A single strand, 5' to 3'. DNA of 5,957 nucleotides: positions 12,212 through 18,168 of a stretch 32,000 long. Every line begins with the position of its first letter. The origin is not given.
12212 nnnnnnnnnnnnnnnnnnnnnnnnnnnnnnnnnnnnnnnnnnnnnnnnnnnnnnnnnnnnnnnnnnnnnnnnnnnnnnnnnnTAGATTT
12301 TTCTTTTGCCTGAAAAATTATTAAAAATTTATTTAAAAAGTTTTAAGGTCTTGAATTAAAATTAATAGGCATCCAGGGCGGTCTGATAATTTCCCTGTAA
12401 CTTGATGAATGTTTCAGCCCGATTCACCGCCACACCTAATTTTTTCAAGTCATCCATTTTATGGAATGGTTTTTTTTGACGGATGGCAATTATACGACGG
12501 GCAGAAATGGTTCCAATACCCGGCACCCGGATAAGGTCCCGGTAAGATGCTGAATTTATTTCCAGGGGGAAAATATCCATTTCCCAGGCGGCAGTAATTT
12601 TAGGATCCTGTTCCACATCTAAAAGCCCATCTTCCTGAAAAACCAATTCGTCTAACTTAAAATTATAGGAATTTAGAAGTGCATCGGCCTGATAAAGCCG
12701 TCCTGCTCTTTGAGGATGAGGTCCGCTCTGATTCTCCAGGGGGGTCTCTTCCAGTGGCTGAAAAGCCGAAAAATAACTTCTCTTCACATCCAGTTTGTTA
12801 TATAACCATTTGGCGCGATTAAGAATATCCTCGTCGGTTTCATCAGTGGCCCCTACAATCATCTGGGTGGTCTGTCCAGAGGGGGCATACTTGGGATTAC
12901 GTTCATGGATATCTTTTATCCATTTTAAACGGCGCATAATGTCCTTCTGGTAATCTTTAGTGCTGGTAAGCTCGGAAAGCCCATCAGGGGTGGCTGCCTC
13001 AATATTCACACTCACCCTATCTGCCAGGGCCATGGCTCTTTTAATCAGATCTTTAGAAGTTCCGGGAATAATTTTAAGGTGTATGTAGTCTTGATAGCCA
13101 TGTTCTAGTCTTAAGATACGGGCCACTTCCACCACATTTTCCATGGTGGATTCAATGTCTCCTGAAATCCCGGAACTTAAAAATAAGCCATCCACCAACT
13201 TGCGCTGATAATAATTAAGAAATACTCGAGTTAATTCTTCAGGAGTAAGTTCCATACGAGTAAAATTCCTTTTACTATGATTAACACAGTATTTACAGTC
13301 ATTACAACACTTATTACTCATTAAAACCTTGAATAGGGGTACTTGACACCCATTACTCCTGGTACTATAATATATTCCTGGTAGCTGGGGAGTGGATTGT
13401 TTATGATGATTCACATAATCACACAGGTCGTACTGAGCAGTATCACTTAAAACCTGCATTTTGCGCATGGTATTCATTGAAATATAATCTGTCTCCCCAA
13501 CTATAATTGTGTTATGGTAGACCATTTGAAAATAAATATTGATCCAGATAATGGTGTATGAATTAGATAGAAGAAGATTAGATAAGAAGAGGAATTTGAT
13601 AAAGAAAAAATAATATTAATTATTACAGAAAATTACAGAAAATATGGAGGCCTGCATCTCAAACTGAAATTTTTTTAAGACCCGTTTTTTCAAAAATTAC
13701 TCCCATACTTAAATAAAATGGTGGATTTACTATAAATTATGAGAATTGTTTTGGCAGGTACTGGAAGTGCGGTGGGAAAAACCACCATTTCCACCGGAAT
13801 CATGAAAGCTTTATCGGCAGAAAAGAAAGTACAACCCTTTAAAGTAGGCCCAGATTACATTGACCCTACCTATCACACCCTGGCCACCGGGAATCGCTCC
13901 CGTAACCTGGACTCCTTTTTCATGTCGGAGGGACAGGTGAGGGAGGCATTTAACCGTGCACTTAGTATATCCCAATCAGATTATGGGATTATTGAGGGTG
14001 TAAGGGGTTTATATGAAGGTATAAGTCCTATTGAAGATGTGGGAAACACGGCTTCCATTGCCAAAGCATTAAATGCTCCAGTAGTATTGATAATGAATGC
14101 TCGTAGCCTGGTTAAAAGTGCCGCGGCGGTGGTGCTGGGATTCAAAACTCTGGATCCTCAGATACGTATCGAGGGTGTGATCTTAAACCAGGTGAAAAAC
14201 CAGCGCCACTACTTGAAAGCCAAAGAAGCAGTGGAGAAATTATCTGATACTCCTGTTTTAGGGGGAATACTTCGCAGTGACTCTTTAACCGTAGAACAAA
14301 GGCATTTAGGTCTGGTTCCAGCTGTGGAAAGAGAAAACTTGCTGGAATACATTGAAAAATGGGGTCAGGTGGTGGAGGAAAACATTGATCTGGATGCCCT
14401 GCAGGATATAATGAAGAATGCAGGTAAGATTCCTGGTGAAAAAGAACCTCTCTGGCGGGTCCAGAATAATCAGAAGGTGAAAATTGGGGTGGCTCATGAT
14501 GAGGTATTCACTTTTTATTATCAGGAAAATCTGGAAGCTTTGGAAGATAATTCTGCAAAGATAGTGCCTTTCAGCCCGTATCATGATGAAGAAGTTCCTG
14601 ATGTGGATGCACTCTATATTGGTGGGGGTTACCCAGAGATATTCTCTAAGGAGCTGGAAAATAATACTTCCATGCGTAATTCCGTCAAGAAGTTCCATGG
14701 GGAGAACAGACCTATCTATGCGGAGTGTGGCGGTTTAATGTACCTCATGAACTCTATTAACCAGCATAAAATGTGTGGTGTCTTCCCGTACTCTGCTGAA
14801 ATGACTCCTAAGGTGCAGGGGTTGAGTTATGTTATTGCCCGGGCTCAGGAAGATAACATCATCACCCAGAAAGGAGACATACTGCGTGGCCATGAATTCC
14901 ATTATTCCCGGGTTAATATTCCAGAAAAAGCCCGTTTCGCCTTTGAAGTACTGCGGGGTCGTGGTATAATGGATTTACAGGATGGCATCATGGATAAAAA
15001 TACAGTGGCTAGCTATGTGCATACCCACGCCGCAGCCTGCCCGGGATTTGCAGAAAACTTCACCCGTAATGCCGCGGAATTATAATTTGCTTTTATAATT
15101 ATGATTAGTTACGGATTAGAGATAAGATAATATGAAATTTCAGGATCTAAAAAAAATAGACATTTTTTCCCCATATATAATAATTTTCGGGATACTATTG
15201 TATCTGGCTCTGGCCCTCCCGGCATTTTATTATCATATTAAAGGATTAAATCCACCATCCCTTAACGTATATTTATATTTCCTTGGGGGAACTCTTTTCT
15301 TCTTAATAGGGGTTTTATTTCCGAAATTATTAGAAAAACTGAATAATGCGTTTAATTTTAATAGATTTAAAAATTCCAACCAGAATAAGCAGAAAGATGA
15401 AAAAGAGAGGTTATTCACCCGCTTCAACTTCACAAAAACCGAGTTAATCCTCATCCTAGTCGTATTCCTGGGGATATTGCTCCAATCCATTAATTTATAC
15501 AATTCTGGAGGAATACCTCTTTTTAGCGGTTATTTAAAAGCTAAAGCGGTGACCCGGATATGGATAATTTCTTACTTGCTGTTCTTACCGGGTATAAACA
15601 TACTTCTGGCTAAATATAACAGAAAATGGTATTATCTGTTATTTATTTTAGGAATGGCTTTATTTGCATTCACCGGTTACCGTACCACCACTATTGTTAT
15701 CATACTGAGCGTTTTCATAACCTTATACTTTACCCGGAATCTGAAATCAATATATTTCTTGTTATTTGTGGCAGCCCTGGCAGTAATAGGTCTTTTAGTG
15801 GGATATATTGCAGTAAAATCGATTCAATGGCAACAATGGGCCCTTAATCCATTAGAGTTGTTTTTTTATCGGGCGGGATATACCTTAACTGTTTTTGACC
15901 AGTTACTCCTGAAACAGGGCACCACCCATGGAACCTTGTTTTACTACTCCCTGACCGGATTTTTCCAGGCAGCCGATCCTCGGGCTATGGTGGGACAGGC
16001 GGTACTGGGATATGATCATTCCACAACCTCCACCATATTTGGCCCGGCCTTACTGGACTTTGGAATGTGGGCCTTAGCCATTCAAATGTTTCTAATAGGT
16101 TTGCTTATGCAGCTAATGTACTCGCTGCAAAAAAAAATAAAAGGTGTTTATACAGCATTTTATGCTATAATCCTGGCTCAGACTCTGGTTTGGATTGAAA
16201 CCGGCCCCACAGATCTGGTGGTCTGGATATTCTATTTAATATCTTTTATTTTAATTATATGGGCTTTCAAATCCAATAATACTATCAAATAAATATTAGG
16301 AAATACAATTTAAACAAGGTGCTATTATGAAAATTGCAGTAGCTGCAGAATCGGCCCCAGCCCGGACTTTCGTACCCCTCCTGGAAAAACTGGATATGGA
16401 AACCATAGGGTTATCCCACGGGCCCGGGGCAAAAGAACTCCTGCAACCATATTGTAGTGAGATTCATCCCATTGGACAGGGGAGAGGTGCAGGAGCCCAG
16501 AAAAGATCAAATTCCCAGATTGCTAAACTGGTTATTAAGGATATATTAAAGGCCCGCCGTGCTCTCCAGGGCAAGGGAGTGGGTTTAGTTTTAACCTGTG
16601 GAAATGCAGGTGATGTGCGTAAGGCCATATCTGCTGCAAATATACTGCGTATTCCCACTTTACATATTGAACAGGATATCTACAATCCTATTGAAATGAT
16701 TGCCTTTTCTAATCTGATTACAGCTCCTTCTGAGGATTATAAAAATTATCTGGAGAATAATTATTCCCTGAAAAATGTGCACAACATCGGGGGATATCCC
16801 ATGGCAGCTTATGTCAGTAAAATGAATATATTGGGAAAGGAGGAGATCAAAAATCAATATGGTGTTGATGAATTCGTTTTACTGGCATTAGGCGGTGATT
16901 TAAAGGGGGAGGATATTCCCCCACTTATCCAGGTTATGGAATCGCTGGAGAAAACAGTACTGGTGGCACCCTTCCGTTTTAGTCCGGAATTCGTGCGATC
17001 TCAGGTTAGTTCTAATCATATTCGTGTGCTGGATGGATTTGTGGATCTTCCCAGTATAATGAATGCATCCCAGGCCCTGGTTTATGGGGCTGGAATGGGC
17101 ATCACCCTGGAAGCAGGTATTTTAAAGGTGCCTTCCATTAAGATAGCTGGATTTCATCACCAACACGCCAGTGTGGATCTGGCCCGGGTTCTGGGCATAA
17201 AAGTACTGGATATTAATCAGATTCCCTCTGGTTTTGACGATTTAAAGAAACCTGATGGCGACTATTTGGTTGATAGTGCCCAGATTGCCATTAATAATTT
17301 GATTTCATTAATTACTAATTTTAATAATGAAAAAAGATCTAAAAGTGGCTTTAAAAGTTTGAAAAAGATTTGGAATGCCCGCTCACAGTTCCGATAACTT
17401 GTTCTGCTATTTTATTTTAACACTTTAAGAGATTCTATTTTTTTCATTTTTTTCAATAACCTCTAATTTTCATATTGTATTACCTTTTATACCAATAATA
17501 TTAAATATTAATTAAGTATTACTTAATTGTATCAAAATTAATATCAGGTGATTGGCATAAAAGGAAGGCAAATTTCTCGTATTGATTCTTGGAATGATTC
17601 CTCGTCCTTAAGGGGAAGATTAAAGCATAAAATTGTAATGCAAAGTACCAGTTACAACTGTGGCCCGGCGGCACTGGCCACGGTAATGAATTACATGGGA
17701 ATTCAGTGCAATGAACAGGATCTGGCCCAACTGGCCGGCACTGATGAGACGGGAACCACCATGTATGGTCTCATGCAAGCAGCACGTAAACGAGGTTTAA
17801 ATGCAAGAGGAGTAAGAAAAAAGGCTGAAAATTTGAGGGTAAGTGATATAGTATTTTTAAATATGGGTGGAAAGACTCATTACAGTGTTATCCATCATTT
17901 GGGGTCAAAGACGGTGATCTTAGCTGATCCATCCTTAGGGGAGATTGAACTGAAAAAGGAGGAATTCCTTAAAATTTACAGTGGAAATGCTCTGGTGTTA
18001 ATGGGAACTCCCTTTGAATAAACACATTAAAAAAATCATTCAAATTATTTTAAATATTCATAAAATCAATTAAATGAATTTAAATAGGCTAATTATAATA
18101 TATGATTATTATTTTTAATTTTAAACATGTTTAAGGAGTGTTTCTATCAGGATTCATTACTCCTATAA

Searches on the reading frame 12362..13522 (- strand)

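Call 12: search_protein_families(library=pfam, proteins=[window:12362-13522:-], max_evalue=0.001)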
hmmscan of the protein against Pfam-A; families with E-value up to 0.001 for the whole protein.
window:12362-13522:- (386 aa): 2 families
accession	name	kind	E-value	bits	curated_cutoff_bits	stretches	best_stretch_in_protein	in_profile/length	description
PF04055.27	Radical_SAM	-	5.3e-14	53.2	29.5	1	67-240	2-166/166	Radical SAM superfamily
PF12836.13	HHH_3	-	6.9e-10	39.3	27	1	321-361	7-48/65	Helix-hairpin-helix motif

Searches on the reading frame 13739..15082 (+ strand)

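Call 12: search_protein_families(library=pfam, proteins=[window:13739-15082:+], max_evalue=0.001)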
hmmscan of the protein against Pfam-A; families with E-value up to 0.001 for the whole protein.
window:13739-15082:+ (448 aa): 4 families
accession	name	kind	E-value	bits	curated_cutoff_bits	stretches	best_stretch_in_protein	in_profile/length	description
PF07685.20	GATase_3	-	3.5e-40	138.2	27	1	248-432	1-192/196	CobB/CobQ-like glutamine amidotransferase domain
PF01656.29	CbiA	-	4.9e-19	69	25.4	1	3-188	1-121/125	CobQ/CobB/MinD/ParA nucleotide binding domain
PF13500.12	AAA_26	-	7.5e-14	52.5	27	1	2-184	2-195/198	AAA domain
PF01965.30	DJ-1_PfpI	-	0.00015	22.1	26.6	1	273-376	46-148/165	DJ-1/PfpI family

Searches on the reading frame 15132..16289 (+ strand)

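Call 12: search_protein_families(library=pfam, proteins=[window:15132-16289:+], max_evalue=0.001)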
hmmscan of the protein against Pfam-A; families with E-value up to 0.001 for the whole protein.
window:15132-16289:+ (386 aa): 1 family
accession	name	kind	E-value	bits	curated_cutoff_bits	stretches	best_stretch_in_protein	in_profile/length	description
PF01901.21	O_anti_polymase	-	1.4e-106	357.1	24.2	1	10-368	1-335/335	Putative O-antigen polymerase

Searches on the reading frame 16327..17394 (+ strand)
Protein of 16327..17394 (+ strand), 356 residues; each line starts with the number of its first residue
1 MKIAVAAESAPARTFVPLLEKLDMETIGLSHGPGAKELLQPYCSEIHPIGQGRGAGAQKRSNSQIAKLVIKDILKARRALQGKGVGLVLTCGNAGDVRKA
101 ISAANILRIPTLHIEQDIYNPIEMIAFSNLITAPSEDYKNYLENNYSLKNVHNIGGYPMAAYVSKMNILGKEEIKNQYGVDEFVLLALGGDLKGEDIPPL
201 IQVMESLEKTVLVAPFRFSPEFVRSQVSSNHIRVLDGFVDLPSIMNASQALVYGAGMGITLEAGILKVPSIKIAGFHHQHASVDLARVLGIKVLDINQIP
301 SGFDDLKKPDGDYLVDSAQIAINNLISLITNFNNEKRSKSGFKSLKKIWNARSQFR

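Call 12: search_protein_families(library=pfam, proteins=[window:16327-17394:+], max_evalue=0.001)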
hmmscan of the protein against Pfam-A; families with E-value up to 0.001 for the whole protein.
window:16327-17394:+ (356 aa): 1 family
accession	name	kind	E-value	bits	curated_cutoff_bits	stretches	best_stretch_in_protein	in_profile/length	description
PF02350.25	Epimerase_2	-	0.00037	19.9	30.6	0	62-273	45-284/347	UDP-N-acetylglucosamine 2-epimerase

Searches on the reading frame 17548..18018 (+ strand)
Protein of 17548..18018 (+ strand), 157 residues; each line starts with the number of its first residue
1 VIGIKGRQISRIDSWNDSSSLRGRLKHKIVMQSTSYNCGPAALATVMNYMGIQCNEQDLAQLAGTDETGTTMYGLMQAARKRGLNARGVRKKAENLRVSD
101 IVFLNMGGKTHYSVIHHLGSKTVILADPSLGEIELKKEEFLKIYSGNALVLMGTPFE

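Call 12: search_protein_families(library=pfam, proteins=[window:17548-18018:+], max_evalue=0.001)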
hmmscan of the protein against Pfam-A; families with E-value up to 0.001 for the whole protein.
window:17548-18018:+ (157 aa): 3 families
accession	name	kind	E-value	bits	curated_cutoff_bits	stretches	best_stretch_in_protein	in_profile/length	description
PF03412.21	Peptidase_C39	-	1.3e-29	103.2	22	1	27-151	2-128/133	Peptidase C39 family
PF13529.12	Peptidase_C39_2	-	5.5e-06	27.4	24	1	31-83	7-64/143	Peptidase_C39 like family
PF11814.14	DUF3335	-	0.00028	20.9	25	0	31-96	5-80/206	Peptidase_C39 like family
